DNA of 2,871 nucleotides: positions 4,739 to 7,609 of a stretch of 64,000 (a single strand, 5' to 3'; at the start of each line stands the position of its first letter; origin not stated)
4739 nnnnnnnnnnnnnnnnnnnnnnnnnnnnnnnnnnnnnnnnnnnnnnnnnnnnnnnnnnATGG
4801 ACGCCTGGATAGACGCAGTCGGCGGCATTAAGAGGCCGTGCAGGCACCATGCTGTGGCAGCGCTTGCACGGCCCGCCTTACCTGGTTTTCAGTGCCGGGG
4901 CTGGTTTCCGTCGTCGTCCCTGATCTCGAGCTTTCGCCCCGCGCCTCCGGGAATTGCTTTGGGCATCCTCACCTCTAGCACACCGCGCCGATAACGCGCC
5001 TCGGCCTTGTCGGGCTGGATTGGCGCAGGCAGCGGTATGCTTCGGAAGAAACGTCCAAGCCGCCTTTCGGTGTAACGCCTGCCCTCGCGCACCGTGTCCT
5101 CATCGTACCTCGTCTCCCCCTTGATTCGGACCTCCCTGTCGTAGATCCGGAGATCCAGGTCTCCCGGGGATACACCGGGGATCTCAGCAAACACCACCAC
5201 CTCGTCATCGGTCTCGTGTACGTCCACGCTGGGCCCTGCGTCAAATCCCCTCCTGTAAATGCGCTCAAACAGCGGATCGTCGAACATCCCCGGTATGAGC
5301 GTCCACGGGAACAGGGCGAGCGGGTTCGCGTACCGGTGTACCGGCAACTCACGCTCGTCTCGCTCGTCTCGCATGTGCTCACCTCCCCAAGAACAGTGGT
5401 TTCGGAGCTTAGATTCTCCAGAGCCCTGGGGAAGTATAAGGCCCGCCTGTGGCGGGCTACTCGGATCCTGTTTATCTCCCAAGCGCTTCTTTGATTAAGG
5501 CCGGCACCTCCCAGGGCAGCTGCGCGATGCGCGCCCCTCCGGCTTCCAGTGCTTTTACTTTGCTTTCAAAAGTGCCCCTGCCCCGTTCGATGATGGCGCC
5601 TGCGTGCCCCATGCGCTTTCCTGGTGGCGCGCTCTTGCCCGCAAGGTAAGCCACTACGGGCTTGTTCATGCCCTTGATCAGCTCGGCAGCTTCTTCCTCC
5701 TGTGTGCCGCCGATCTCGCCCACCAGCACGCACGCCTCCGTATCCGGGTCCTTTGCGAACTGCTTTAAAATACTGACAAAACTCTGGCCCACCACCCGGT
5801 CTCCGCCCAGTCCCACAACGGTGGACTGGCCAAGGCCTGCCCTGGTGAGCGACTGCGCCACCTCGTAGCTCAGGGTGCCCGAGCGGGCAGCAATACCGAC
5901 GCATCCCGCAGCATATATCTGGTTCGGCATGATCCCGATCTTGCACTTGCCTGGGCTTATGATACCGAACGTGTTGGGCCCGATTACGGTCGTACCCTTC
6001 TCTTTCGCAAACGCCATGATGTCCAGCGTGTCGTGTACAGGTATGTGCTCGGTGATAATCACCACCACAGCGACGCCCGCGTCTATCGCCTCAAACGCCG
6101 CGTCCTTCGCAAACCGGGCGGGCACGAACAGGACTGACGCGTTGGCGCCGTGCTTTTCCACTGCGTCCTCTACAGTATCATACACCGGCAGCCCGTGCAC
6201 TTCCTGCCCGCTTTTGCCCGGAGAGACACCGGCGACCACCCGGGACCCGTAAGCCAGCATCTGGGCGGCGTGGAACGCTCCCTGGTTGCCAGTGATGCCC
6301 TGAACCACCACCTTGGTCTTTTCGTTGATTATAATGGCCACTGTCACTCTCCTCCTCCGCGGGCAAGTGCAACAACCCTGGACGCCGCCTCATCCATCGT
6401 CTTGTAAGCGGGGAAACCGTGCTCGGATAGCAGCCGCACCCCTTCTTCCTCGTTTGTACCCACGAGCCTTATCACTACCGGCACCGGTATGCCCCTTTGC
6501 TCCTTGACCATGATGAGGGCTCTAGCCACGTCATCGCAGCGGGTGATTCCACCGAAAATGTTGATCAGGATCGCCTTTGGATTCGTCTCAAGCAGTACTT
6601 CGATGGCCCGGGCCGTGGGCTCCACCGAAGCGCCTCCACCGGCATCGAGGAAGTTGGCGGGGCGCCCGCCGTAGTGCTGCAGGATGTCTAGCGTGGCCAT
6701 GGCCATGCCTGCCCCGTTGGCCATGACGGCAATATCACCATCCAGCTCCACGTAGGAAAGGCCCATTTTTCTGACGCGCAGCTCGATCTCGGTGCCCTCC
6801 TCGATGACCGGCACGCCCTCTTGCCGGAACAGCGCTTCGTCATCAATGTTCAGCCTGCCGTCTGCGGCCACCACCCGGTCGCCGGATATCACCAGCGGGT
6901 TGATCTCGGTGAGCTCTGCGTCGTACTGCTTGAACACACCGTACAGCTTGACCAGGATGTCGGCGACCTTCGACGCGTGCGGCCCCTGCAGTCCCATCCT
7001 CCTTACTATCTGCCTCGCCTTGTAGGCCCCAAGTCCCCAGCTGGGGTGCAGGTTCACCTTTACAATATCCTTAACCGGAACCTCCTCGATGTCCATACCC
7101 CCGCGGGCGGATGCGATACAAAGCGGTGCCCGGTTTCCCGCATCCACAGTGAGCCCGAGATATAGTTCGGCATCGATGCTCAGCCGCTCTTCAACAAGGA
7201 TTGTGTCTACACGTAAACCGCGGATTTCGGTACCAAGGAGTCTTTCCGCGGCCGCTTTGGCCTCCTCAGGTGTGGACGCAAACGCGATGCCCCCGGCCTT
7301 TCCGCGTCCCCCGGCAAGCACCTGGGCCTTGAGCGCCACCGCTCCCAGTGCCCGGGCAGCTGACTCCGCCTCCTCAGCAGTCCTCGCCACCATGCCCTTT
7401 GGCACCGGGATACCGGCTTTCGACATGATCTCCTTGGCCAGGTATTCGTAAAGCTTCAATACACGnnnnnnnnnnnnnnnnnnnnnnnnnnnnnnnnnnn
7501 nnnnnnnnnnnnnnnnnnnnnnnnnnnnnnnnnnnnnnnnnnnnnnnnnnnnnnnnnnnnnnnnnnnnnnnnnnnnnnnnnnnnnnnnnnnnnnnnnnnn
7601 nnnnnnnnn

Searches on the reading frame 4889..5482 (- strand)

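Call 35: search_protein_families(library=pfam, proteins=[window:4889-5482:-], max_evalue=0.001)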
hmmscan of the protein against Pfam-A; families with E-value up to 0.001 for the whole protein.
window:4889-5482:- (197 aa): 2 families
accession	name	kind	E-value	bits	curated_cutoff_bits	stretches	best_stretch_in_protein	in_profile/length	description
PF00011.27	HSP20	-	1e-12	48.5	20.8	1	87-187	1-101/102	Hsp20/alpha crystallin family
PF17886.7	ArsA_HSP20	-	0.00016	21.6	22.5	1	92-173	1-63/63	HSP20-like domain found in ArsA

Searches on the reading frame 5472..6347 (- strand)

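Call 35: search_protein_families(library=pfam, proteins=[window:5472-6347:-], max_evalue=0.001)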
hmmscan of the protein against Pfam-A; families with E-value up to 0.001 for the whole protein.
window:5472-6347:- (291 aa): 4 families
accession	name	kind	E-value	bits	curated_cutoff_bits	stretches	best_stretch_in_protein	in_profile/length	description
PF02629.25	CoA_binding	-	9.8e-31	106.8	22.3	1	8-101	1-97/97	CoA binding domain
PF00549.24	Ligase_CoA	-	3e-23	82.8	24.5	1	155-271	3-126/128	CoA-ligase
PF13380.12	CoA_binding_2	-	1.2e-09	39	22.8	1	24-130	16-114/116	CoA binding domain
PF13607.11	Succ_CoA_lig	-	3.1e-09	37.1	27.4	1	148-244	2-97/138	Succinyl-CoA ligase like flavodoxin domain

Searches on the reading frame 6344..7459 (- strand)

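Call 35: search_protein_families(library=pfam, proteins=[window:6344-7459:-], max_evalue=0.001)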
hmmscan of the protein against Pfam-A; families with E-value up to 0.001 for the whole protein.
window:6344-7459:- (371 aa): 6 families
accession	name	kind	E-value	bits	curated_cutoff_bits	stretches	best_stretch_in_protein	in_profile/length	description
PF08442.15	ATP-grasp_2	-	3.9e-60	203.4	29.5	1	2-191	1-202/202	ATP-grasp domain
PF00549.24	Ligase_CoA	-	1.6e-19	70.8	24.5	1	247-359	2-122/128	CoA-ligase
PF13549.11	ATP-grasp_5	-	1.3e-10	41.4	27.6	1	3-205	10-221/221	ATP-grasp domain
PF24948.1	Citrate_synth_N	-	5.3e-10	39.5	83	1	42-212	55-227/232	ATP-citrate synthase ATP-grasp domain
PF01071.24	GARS_A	-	5e-06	26.9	27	1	8-94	6-90/194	Phosphoribosylglycinamide synthetase, ATP-grasp (A) domain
PF02786.22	CPSase_L_D2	-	0.00077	19.5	19.8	0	8-94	5-90/211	Carbamoyl-phosphate synthase L chain, ATP binding domain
